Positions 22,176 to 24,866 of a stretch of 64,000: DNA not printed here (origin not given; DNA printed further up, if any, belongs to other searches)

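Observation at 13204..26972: Ten-gene composite ABC locus mixing exporter-type ATPases with importer-type permeases and three unassigned envelope proteins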

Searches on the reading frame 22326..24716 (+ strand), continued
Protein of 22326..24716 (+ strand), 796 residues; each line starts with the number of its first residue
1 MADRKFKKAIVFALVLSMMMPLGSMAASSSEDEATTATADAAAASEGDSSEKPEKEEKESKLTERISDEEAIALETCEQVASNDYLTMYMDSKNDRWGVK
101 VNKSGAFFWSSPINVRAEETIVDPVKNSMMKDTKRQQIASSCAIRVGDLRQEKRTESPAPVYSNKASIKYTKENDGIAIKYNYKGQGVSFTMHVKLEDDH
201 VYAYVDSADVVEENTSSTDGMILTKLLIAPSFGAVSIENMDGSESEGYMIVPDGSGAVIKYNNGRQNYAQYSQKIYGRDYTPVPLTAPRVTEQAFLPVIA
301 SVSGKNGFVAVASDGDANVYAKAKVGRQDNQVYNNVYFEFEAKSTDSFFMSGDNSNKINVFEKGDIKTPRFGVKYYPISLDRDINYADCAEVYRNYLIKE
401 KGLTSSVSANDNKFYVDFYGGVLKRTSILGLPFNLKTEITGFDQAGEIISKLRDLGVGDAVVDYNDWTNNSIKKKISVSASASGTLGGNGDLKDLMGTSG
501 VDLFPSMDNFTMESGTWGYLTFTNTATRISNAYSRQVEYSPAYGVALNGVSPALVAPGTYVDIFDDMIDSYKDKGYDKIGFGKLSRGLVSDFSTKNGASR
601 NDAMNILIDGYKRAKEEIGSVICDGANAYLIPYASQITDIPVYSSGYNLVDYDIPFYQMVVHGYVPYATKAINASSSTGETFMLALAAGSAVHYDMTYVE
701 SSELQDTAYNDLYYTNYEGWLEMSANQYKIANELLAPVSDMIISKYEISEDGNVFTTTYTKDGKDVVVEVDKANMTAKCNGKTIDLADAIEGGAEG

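Call 69: find_encoding_contigs(protein=P0383, flank=10000, max_places=1)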
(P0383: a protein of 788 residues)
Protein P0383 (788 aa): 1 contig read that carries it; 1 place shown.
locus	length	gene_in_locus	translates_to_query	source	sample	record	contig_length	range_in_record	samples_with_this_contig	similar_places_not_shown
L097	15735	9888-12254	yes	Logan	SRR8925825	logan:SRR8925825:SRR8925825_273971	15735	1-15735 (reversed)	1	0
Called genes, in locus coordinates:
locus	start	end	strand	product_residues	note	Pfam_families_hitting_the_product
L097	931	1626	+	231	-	PF00005:ABC_tran, PF13304:AAA_21 (faint)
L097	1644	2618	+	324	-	PF00005:ABC_tran, PF02463:SMC_N (weak), PF13304:AAA_21 (faint)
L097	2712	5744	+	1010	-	PF01547:SBP_bac_1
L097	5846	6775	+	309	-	-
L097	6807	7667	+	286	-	PF00528:BPD_transp_1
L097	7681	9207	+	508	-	PF17170:DUF5128 (faint), PF01436:NHL (faint)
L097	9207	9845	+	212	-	PF04893:Yip1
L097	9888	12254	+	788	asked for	PF18952:DUF5696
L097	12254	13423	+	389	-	-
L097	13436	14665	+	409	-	PF00528:BPD_transp_1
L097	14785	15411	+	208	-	PF00132:Hexapep, PF14602:Hexapep_2 (weak)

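Call 75: search_protein_families(library=pfam, proteins=[L015:14881-15933:+, L015:15952-18927:+, L015:18924-19772:+, L015:19951-20712:+, L015:20780-21283:+, L015:21319-22113:+], max_evalue=0.001)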
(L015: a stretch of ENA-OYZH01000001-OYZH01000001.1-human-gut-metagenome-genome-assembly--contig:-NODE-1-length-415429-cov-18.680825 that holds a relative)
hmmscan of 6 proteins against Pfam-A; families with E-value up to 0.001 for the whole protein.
L015:14881-15933:+ (350 aa): 6 families
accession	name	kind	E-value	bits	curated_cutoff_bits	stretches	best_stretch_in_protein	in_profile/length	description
PF16576.10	HlyD_D23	-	3.1e-12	46.7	30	1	58-223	2-168/214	Barrel-sandwich domain of CusB or HlyD membrane-fusion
PF13533.13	Biotin_lipoyl_2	-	4e-10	39.7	29.8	1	80-105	6-31/32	Biotin-lipoyl like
PF00364.28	Biotin_lipoyl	-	7.7e-08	32.5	22.1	0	82-107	14-38/73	Biotin-requiring enzyme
PF13437.12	HlyD_3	-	1.4e-07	32.6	22.2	1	167-207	2-43/106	HlyD family secretion protein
PF01551.29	Peptidase_M23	-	7.9e-06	26.4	28.7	0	78-106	45-73/96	Peptidase family M23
PF13375.12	RnfC_N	-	0.00068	20.1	25.6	0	67-107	23-63/101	RnfC Barrel sandwich hybrid domain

L015:15952-18927:+ (991 aa): 2 families
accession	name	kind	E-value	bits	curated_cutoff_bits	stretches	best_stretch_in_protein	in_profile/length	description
PF02687.27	FtsX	-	1.2e-19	71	25.5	2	860-980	4-115/120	FtsX-like permease C-terminal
PF12704.14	MacB_PCD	-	8e-06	26.7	27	0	17-227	6-176/207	MacB-like periplasmic core domain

L015:18924-19772:+ (282 aa): 1 family
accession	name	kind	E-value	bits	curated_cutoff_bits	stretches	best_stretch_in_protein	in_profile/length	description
PF01048.26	PNP_UDP_1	-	5.6e-58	196.5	25.1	1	29-275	1-232/233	Phosphorylase superfamily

L015:19951-20712:+ (253 aa): 2 families
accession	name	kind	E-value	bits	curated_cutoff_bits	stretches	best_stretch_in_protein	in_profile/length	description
PF13240.11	Zn_Ribbon_1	-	3.3e-08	33.5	25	1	4-24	1-21/23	zinc-ribbon domain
PF12773.13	DZR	-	0.00015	22.3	27.3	1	2-28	12-36/45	Double zinc ribbon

L015:20780-21283:+ (167 aa): 0 families

L015:21319-22113:+ (264 aa): 7 families
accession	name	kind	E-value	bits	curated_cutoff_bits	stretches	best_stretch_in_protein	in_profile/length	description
PF13240.11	Zn_Ribbon_1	-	1.2e-13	50.7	25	2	4-24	2-22/23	zinc-ribbon domain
PF12773.13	DZR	-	6e-11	42.8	27.3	1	4-53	1-45/45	Double zinc ribbon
PF13248.11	Zn_ribbon_3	-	4.4e-09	35.9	27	1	3-25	4-26/26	zinc-ribbon domain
PF24460.1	DUF7575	-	3.1e-06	26.9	28.5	0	34-56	5-27/28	Domain of unknown function (DUF7575)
PF18912.6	DZR_2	-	3.9e-06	27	27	1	3-52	9-55/56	Double zinc ribbon domain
PF17032.10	Zn_ribbon_15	-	0.00039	21.6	28.9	0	31-53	51-73/73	zinc-ribbon family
PF14803.11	Zn_ribbon_Nudix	-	0.00092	19.5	25.6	0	47-58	1-12/34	Nudix N-terminal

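Call 83: search_protein_families(library=pfam, proteins=[L096:16817-19654:+], max_evalue=0.001)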
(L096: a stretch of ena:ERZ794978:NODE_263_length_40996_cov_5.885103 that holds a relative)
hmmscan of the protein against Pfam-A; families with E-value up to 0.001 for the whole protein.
L096:16817-19654:+ (945 aa): 1 family
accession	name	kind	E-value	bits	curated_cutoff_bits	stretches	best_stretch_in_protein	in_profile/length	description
PF02687.27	FtsX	-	3.4e-19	69.5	25.5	2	308-421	8-118/120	FtsX-like permease C-terminal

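Call 90: search_dna_similar(query=L015:15952-18924:+, collection=plasmids, mode=protein, max_evalue=1e-10, max_rows=30)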
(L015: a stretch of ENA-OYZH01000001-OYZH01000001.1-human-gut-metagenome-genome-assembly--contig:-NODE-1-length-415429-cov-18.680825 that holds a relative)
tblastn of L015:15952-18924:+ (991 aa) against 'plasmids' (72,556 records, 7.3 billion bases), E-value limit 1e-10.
Records with a match: 1; places in all: 1; records where one place covers at least 80% of the query: 1.
Best place of each record, by identity: <60% 1.
By first word of the organism name: Paenibacillus 1.
By predicted mobility (MOB-suite, as given by PLSDB): non-mobilizable 1.
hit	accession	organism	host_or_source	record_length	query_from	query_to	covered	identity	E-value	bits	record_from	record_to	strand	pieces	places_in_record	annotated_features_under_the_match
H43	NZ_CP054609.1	Paenibacillus cellulosilyticus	cell culture,soil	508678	1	991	100%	29.0%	2e-102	361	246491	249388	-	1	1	ABC transporter permease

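Call 95: search_protein_families(library=pfam, proteins=[window:22326-24713:+, L086:11281-13797:+, L085:11791-14061:+], max_evalue=10)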
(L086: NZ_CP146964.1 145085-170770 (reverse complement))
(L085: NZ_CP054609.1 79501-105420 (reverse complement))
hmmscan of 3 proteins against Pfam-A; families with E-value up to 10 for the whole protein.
window:22326-24713:+ (796 aa): 2 families
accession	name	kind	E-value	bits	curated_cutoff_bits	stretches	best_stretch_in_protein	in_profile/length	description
PF18952.6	DUF5696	-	6.8e-151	504.2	25.6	1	169-786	3-609/612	Family of unknown function (DUF5696)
PF21270.2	SOGP_4th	-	0.17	12.6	27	1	171-200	16-45/90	Glycoside phosphorylase C-terminal domain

L086:11281-13797:+ (839 aa): 1 family
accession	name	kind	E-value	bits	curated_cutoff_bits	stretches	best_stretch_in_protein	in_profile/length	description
PF18952.6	DUF5696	-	2.2e-184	614.8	25.6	1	222-835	3-612/612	Family of unknown function (DUF5696)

L085:11791-14061:+ (757 aa): 2 families
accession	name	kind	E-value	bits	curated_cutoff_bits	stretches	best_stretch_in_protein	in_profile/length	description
PF18952.6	DUF5696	-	8.2e-187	622.9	25.6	1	151-748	2-612/612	Family of unknown function (DUF5696)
PF21265.3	SBB_T7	-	0.03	14.4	27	1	351-424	51-124/169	Single-stranded DNA-binding protein, Bacteriophage T7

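Call 96: find_encoding_contigs(protein=P0376, flank=10000, max_places=1)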
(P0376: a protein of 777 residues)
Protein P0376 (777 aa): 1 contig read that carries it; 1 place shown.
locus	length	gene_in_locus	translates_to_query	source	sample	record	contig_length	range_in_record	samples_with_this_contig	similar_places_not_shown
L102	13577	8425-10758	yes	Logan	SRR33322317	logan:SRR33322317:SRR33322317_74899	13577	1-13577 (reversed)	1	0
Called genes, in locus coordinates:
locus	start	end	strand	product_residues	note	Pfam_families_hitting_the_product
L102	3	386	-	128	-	?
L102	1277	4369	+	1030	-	PF25275:Golvesin_C (faint), PF01547:SBP_bac_1, PF13416:SBP_bac_8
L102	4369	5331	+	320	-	PF00528:BPD_transp_1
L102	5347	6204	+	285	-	PF00528:BPD_transp_1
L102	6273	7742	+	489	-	PF01436:NHL (faint)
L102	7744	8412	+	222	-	PF04893:Yip1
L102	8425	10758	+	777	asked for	PF18952:DUF5696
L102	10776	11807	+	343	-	PF00528:BPD_transp_1 (weak)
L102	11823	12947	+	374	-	PF00528:BPD_transp_1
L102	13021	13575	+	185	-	?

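Call 97: find_encoding_contigs(protein=P0365, flank=10000, max_places=1)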
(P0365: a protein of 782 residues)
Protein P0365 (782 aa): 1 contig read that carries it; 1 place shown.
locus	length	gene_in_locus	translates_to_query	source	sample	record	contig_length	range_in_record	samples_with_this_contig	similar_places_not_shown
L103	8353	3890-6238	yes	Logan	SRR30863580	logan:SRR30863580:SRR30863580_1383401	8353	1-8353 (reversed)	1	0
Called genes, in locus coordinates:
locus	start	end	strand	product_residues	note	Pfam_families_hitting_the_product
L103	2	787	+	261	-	?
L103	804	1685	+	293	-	PF00528:BPD_transp_1 (weak)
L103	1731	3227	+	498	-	PF01436:NHL (faint)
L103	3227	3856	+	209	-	PF04893:Yip1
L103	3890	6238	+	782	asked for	PF18952:DUF5696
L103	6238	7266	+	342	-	PF00528:BPD_transp_1 (weak)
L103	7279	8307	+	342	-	PF00528:BPD_transp_1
